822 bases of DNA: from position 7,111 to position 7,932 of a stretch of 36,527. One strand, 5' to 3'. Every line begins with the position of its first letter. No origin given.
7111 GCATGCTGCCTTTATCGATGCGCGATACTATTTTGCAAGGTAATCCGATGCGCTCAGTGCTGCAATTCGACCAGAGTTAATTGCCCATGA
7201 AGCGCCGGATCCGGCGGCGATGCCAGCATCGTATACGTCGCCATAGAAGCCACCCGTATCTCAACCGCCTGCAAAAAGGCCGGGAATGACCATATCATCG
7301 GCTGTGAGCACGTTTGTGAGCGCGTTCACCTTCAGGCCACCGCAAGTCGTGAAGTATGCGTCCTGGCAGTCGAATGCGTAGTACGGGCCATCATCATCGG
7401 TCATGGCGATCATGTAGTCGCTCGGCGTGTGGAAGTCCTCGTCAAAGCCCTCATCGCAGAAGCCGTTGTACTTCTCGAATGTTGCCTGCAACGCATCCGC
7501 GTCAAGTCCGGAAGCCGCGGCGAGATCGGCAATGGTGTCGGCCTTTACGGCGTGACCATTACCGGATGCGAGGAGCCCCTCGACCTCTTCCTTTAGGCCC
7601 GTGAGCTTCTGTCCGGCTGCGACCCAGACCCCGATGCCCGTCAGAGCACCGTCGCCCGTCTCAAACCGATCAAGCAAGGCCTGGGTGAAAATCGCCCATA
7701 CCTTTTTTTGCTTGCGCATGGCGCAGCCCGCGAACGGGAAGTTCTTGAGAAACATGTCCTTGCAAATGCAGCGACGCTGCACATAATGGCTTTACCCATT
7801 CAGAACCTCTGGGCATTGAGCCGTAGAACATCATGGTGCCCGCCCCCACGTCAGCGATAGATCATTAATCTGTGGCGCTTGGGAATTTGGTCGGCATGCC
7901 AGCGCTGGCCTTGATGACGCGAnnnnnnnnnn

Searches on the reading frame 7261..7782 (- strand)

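Call 61: search_protein_families(library=ncbifam, proteins=[window:7261-7782:-], max_evalue=0.01)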
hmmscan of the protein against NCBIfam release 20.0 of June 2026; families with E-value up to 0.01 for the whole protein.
window:7261-7782:- (173 aa): 21 families
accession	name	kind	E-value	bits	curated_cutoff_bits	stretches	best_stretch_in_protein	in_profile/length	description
NF053717.1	VnlPnlRedVprA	equivalog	5e-36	124.5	600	1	11-173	286-443/481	vinyl phenol reductase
NF009478.0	PRK12844.1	equivalog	1.4e-17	63.2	789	1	75-173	405-516/559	3-ketosteroid-delta-1-dehydrogenase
TIGR01813.1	flavo_cyto_c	subfamily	2.7e-15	56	285.45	1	53-173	297-415/444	flavocytochrome c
NF004789.0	PRK06134.1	subfamily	5.3e-15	55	747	1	75-173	423-535/581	FAD-dependent oxidoreductase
NF005882.1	PRK07843.1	equivalog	1.4e-13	50.2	788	1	75-173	404-515/547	3-oxosteroid 1-dehydrogenase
NF009473.0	PRK12835.1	subfamily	3.3e-13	49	837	1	76-173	425-534/585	FAD-binding protein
NF053676.1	4oxCHCAChcC1Cy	equivalog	8.8e-13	47.5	1000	1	77-173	384-494/528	4-oxocyclohexanecarboxylate 2-dehydrogenase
NF005508.0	PRK07121.1-1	equivalog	1.4e-12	47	537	1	82-172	364-456/497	FAD-binding protein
NF005064.0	PRK06481.1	equivalog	5.4e-12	45.2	542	1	75-173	372-468/506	flavocytochrome c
NF005511.0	PRK07121.1-4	equivalog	1.6e-11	43.4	466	1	75-173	405-508/553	FAD-binding protein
NF005510.0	PRK07121.1-3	subfamily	4.6e-11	42.2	481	1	78-173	356-453/492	FAD-binding protein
NF009474.0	PRK12837.1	equivalog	1.1e-10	40.9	675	1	79-173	373-476/513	FAD-binding protein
NF053677.1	Desat2ChcC2Cyan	equivalog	1.2e-10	40.4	900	1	75-173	408-519/558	4-oxocyclohex-2-ene-1-carboxylate 5-dehydrogenase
NF009477.0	PRK12843.1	equivalog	3.5e-10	38.9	758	1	75-173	425-536/578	FAD-dependent oxidoreductase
NF006130.0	PRK08274.1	equivalog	1e-09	37.8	369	1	77-173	321-426/467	FAD-dependent tricarballylate dehydrogenase TcuA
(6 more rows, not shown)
